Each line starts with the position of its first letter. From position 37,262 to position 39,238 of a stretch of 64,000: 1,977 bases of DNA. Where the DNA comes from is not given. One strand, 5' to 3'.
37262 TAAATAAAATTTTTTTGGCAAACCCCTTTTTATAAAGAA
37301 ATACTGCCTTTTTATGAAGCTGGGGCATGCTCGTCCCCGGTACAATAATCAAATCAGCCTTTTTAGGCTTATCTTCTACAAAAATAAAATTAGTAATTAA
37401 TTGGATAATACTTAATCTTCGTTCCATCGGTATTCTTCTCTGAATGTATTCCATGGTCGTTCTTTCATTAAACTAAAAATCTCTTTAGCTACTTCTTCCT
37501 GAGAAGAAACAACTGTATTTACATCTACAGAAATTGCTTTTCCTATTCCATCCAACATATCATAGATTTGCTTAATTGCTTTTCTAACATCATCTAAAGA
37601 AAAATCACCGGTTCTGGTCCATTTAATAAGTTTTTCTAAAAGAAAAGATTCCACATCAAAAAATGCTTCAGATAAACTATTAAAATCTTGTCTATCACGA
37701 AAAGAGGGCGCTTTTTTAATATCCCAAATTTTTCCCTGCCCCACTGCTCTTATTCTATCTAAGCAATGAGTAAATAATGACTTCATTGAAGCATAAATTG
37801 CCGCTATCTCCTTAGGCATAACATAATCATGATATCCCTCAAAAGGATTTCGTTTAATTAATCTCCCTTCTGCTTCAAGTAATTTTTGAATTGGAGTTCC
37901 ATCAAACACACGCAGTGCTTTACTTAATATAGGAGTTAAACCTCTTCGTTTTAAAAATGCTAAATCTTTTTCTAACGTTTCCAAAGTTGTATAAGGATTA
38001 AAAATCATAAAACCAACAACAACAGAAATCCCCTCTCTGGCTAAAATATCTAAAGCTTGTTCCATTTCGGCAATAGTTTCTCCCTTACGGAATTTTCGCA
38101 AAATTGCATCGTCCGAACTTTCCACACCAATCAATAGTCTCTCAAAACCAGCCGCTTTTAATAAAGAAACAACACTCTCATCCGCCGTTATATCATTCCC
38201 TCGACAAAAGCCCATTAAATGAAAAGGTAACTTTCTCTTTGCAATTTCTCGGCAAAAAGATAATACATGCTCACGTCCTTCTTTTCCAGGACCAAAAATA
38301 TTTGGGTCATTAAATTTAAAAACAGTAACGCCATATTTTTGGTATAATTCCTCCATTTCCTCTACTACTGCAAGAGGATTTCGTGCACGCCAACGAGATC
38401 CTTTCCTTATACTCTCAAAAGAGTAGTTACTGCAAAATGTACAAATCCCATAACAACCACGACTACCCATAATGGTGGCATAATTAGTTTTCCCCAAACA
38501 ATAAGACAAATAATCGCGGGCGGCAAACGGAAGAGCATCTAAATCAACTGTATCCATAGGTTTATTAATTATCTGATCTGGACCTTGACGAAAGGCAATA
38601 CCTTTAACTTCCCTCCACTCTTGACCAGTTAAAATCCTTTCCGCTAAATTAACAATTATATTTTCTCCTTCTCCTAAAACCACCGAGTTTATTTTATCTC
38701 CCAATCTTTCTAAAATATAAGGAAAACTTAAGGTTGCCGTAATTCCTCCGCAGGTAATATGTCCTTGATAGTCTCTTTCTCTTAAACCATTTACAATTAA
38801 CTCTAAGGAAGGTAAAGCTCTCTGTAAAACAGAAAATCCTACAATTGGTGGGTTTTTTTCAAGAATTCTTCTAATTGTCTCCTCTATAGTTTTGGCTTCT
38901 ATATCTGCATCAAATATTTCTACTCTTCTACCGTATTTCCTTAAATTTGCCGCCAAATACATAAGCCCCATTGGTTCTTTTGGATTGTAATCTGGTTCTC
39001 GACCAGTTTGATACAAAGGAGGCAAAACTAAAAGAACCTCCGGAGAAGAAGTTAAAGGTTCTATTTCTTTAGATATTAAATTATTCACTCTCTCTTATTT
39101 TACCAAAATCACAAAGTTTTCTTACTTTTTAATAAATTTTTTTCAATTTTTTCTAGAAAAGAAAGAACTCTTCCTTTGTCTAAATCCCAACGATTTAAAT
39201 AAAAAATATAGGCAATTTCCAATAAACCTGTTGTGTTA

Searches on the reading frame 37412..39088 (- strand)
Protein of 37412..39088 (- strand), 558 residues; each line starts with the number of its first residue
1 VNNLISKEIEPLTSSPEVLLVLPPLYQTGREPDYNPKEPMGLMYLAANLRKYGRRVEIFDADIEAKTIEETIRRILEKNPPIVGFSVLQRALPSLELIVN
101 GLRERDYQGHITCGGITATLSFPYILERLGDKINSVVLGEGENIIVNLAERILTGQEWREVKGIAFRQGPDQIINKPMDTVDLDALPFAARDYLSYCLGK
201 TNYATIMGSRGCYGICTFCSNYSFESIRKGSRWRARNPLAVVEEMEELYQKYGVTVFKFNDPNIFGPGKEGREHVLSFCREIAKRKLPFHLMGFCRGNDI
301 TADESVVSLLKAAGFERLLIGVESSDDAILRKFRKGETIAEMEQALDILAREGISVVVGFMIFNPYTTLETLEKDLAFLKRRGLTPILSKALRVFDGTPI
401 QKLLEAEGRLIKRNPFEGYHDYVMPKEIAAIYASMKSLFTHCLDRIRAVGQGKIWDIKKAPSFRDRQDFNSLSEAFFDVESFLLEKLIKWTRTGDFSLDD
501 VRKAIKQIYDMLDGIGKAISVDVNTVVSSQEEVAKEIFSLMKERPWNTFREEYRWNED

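Call 69: search_protein_families(library=pfam, proteins=[window:37412-39088:-], max_evalue=0.000001)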
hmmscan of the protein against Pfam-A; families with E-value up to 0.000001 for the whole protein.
window:37412-39088:- (558 aa): 2 families
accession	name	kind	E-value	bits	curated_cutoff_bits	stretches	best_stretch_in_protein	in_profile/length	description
PF04055.27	Radical_SAM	-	4.4e-19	69.7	29.5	1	209-379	4-166/166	Radical SAM superfamily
PF02310.24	B12-binding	-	4.6e-16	59.2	32.1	1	38-148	13-120/121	B12 binding domain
